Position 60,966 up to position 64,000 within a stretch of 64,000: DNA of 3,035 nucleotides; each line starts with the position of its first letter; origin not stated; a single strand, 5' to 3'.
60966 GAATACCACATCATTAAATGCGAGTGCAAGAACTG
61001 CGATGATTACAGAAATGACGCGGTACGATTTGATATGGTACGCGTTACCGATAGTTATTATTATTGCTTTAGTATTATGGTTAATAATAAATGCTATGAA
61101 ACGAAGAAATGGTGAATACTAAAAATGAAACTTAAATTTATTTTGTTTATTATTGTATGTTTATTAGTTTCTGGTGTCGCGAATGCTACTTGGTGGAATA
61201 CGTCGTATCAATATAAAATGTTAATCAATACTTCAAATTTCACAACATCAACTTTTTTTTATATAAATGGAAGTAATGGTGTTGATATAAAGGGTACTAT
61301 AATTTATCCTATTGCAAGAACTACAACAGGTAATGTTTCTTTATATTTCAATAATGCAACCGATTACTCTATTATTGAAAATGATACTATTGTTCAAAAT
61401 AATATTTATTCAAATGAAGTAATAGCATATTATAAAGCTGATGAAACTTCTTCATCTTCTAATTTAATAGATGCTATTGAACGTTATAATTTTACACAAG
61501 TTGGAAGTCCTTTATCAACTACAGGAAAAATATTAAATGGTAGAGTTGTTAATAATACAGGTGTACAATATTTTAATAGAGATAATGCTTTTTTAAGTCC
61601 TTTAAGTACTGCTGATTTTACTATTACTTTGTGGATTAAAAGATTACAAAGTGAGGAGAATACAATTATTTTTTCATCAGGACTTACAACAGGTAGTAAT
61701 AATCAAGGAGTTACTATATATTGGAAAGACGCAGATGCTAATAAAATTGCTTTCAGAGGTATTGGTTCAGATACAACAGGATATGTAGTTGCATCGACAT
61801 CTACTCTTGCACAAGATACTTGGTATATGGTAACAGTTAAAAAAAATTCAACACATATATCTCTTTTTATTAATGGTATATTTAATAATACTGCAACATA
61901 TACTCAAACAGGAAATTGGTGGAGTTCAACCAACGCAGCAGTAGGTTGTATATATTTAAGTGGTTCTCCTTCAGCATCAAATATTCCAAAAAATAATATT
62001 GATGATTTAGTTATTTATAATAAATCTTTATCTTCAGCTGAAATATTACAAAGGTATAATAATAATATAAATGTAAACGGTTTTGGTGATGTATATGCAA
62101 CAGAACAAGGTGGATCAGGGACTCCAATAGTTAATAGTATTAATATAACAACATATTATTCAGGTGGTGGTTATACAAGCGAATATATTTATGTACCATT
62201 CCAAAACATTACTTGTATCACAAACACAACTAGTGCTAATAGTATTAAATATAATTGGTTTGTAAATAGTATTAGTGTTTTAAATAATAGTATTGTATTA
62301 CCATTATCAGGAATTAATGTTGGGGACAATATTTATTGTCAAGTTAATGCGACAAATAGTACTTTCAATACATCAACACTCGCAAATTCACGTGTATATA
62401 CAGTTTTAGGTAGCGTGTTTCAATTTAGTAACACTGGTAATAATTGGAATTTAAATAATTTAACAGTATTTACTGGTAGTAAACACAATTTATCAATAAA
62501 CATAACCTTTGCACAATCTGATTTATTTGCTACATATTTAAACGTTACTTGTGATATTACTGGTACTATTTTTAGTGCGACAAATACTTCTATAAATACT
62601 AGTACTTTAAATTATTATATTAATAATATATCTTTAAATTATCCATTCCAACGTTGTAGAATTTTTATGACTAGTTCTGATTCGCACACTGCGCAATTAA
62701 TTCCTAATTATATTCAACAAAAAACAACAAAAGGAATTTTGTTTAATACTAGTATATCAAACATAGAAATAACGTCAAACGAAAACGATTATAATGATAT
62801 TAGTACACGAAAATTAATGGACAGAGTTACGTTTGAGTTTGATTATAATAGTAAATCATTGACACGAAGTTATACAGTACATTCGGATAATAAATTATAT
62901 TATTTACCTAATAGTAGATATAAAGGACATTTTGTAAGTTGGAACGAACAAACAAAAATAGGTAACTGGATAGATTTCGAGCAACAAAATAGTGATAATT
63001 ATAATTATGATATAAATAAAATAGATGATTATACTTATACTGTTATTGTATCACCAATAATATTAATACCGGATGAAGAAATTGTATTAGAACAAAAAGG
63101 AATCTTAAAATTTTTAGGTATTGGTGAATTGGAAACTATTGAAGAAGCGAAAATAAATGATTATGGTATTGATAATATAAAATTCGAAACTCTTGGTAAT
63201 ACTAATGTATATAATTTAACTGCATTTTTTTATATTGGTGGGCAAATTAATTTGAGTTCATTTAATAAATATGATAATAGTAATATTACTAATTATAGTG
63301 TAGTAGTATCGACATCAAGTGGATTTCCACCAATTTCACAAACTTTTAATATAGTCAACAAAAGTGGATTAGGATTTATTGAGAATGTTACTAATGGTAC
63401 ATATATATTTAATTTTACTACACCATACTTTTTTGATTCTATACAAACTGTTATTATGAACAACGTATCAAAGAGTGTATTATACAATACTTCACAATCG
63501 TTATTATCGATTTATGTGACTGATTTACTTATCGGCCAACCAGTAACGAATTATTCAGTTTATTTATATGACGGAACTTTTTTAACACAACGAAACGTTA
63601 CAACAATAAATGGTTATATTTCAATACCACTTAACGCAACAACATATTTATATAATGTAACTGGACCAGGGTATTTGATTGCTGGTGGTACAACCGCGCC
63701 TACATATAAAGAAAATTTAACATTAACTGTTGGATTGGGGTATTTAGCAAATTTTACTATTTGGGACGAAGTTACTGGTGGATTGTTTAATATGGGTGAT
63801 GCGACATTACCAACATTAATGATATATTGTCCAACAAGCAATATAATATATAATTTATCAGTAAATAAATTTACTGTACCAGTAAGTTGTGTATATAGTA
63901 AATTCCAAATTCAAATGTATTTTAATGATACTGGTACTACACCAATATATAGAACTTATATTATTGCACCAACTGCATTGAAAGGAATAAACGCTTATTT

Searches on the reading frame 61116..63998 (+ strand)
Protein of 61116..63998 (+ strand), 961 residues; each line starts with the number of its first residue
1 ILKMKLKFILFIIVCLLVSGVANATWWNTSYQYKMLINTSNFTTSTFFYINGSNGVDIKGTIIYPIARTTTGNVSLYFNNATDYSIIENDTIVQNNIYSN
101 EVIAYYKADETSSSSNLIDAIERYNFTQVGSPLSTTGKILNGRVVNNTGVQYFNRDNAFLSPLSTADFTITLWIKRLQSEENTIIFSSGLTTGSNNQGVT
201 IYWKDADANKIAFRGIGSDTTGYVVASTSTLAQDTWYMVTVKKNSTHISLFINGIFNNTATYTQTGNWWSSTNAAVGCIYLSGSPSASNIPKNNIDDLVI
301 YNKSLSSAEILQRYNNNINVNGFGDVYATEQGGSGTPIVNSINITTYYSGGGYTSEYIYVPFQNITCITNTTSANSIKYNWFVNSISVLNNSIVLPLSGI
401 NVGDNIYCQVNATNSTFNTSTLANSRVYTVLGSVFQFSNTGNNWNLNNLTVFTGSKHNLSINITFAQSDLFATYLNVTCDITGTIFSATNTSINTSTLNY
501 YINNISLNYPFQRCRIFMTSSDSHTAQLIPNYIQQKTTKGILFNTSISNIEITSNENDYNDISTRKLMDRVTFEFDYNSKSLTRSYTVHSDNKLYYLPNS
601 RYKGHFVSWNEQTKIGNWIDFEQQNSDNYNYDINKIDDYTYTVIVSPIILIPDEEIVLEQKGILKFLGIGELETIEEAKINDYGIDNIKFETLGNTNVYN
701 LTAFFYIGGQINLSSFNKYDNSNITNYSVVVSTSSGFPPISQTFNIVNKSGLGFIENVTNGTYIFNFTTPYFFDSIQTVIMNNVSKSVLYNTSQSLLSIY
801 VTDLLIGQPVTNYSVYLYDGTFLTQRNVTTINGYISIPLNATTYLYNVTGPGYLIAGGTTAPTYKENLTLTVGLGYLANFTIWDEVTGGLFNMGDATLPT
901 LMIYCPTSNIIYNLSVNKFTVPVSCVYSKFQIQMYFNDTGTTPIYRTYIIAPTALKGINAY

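Call 94: search_protein_families(library=pfam, proteins=[window:61116-63998:+], max_evalue=0.01)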
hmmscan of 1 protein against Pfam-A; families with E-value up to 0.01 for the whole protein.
window:61116-63998:+ (961 aa): 1 family
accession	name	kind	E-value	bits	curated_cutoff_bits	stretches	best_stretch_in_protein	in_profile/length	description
PF13385.13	Laminin_G_3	-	2.3e-17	64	27.6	1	162-310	13-150/151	Concanavalin A-like lectin/glucanases superfamily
